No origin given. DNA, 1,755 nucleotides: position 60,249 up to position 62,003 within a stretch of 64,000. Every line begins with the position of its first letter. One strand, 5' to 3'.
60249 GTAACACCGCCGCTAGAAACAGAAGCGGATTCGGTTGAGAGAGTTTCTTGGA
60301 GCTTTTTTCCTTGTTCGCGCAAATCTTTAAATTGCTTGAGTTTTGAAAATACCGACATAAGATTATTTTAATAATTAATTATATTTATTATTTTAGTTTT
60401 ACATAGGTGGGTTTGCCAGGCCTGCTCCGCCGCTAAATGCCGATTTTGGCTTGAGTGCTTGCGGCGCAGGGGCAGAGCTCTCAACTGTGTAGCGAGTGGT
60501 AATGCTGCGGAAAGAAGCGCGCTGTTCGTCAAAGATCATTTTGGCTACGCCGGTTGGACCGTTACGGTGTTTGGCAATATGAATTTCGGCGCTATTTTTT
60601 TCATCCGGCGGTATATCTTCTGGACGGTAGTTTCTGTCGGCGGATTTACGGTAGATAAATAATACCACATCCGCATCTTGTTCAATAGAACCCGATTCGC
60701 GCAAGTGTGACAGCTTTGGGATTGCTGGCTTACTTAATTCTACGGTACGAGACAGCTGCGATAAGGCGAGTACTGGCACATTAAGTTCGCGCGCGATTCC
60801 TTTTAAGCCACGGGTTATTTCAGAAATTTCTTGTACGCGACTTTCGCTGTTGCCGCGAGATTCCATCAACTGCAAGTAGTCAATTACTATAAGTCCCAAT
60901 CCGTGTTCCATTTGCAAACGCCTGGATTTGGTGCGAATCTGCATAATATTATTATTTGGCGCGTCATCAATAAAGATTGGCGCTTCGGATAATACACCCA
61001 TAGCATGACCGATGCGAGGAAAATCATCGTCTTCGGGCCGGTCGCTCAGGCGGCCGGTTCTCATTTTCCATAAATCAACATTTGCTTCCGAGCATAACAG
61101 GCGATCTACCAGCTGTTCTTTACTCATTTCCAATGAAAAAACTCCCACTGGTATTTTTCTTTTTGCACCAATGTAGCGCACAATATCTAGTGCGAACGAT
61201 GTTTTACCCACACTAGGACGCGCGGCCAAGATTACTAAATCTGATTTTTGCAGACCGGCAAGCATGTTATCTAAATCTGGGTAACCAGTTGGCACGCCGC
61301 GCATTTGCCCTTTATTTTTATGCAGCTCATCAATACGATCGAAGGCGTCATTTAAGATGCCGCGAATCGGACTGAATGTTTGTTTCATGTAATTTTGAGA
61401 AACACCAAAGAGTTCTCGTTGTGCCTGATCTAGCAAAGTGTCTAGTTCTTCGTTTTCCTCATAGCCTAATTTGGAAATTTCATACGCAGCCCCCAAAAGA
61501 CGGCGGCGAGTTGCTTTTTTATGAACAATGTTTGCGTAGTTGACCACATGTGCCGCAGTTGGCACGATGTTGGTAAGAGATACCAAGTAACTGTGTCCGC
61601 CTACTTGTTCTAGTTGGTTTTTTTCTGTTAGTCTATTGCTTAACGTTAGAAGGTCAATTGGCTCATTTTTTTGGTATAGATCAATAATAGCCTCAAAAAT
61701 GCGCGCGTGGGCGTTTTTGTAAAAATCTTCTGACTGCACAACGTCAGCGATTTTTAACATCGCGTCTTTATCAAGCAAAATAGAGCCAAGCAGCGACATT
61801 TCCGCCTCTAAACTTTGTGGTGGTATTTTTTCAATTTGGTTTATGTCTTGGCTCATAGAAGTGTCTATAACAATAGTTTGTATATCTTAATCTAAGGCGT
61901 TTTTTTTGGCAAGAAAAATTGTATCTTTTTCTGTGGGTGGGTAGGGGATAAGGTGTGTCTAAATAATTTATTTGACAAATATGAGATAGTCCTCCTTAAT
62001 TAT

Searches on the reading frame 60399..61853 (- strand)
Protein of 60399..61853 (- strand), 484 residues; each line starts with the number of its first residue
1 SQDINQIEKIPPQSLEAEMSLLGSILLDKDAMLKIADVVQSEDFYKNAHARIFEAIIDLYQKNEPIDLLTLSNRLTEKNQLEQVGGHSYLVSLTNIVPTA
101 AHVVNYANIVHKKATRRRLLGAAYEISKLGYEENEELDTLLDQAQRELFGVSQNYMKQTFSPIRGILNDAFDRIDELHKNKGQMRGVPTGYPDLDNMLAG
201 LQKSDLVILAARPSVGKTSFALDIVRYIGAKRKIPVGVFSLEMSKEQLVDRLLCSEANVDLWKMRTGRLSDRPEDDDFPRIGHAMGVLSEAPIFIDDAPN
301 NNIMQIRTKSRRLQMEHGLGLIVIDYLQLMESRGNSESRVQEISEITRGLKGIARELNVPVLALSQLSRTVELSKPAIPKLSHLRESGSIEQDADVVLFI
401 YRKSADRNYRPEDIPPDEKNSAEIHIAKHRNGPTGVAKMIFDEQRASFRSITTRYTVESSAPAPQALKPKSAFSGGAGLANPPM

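Call 75: search_protein_families(library=ncbifam, proteins=[window:60399-61853:-], max_evalue=0.00001)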
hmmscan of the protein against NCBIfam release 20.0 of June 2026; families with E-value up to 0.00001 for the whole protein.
window:60399-61853:- (484 aa): 16 families
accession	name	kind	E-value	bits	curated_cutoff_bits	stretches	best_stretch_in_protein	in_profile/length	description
TIGR00665.1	DnaB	equivalog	3.4e-165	550.1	385.25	1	11-451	2-433/435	replicative DNA helicase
NF004384.0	PRK05748.1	equivalog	5.6e-160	532.8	525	1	7-456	6-447/452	replicative DNA helicase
NF005852.0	PRK07773.1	equivalog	1.9e-159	532.7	780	2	4-389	17-398/886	replicative DNA helicase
NF004109.0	PRK05595.1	equivalog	1.5e-140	468.8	737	1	11-449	8-436/444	replicative DNA helicase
NF006443.0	PRK08760.1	equivalog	2.8e-126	421.6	741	1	9-451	31-467/476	replicative DNA helicase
NF005424.0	PRK07004.1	equivalog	3.7e-123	411.5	834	1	8-452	12-452/460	replicative DNA helicase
NF006606.0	PRK09165.1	equivalog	2.9e-121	405.5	540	1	7-458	17-494/497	replicative DNA helicase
TIGR03600.1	phage_DnaB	exception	6.5e-120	401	498.65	1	14-441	1-421/421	phage replicative helicase, DnaB family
NF040583.1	dnaB_SPI-7_type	exception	4.9e-112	375.2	655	1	12-449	2-432/434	SPI-7-type island replicative DNA helicase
NF005945.0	PRK08006.1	equivalog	9.1e-112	374.3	898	1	9-449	25-461/471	replicative DNA helicase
NF006458.0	PRK08840.1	equivalog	9.3e-112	374.1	884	1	8-448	17-453/464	replicative DNA helicase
NF005369.0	PRK06904.1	equivalog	1.3e-111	373.7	809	1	6-452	21-465/474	replicative DNA helicase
NF006306.0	PRK08506.1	equivalog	4.8e-108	361.8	596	1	14-459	6-459/472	replicative DNA helicase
NF004967.0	PRK06321.1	equivalog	6.1e-108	361.7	751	1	9-452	14-466/472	replicative DNA helicase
NF005240.0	PRK06749.1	subfamily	6.6e-86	288.8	686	1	13-443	4-419/428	replicative DNA helicase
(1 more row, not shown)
